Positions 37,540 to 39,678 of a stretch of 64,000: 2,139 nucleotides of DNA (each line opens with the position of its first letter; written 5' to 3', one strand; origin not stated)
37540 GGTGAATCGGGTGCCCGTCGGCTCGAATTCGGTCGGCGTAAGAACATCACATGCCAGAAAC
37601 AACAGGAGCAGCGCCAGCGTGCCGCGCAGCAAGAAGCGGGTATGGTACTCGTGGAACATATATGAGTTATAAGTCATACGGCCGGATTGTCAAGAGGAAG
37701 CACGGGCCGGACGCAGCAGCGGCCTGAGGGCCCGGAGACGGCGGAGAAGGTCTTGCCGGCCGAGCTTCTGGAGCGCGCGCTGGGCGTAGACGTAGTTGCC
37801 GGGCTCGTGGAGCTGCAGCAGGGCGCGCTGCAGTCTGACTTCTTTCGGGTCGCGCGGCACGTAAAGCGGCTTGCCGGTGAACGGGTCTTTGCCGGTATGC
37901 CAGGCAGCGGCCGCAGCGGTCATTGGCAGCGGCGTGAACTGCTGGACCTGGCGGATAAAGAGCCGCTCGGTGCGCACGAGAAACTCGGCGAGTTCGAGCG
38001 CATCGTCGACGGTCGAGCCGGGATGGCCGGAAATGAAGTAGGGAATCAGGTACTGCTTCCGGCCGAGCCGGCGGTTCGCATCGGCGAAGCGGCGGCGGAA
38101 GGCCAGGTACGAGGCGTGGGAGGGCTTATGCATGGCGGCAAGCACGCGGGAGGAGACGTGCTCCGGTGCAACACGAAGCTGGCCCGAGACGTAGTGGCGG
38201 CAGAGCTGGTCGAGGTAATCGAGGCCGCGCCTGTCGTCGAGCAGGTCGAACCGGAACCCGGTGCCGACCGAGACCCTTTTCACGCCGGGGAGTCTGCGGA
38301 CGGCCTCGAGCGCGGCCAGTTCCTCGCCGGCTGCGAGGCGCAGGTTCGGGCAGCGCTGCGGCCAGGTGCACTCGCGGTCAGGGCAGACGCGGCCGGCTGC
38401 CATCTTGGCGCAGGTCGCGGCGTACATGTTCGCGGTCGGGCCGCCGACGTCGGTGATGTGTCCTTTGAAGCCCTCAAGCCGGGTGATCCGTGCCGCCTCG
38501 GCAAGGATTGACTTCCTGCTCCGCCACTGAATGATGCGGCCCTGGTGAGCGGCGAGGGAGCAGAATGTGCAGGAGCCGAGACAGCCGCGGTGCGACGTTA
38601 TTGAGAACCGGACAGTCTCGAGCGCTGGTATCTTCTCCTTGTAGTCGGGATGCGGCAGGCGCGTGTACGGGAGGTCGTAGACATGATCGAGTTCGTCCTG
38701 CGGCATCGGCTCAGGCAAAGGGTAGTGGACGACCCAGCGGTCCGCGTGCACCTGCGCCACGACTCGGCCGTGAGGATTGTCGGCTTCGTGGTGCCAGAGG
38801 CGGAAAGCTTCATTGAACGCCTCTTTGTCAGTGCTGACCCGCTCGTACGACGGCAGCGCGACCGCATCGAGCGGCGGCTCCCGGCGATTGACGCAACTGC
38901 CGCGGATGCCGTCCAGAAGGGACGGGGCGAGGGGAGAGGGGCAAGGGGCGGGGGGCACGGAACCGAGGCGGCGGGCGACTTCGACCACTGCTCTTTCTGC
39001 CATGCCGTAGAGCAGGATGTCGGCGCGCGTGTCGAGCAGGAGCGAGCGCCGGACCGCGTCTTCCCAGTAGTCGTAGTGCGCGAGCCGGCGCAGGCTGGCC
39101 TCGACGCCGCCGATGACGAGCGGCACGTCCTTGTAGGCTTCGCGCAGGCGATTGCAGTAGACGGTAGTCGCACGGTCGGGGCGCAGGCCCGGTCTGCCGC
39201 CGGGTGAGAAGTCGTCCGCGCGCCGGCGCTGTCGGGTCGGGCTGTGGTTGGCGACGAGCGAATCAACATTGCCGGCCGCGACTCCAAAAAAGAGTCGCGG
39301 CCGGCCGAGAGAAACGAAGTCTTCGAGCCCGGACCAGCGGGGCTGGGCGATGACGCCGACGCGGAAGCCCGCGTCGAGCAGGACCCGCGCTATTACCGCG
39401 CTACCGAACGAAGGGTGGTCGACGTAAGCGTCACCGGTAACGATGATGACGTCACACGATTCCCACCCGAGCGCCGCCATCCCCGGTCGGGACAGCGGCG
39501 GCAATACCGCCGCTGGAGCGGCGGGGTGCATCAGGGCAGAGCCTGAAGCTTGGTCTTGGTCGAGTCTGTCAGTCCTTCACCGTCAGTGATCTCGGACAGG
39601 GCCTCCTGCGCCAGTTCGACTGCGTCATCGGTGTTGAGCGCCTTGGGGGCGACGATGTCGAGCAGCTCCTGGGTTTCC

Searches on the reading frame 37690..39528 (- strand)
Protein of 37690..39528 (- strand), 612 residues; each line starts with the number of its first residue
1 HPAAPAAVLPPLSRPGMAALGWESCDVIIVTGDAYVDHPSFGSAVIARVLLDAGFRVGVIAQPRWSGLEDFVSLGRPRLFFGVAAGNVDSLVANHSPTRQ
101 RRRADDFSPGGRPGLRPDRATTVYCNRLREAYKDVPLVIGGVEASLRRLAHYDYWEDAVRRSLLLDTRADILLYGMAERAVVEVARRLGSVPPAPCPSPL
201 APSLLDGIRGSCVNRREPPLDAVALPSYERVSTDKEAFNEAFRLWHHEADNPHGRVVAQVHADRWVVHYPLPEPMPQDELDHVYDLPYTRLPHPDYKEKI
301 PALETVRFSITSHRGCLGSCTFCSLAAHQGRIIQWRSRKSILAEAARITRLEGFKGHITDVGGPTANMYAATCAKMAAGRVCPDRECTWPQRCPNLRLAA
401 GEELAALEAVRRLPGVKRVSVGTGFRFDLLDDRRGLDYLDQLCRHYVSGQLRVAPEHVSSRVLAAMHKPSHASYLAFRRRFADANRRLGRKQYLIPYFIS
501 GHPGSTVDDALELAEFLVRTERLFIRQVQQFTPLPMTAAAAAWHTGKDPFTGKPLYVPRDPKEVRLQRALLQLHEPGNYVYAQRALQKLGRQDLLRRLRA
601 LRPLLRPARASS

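Call 11: search_protein_families(library=pfam, proteins=[window:37690-39528:-], max_evalue=0.001)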
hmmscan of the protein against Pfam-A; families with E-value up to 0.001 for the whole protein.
window:37690-39528:- (612 aa): 3 families
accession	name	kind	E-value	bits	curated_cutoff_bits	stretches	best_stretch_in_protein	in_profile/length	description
PF08497.15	Radical_SAM_N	-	2.6e-116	388.6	25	1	11-309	3-301/301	Radical SAM N-terminal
PF11842.13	DUF3362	-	5.8e-16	59.5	27.6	1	527-595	2-75/151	Domain of unknown function (DUF3362)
PF04055.27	Radical_SAM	-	6.2e-06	26.9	29.5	1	312-517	3-166/166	Radical SAM superfamily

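Call 13: find_encoding_contigs(protein=window:37690-39528:-, flank=10000, max_places=4)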
Protein window:37690-39528:- (612 aa): no gene with exactly this product is on record in the collection.
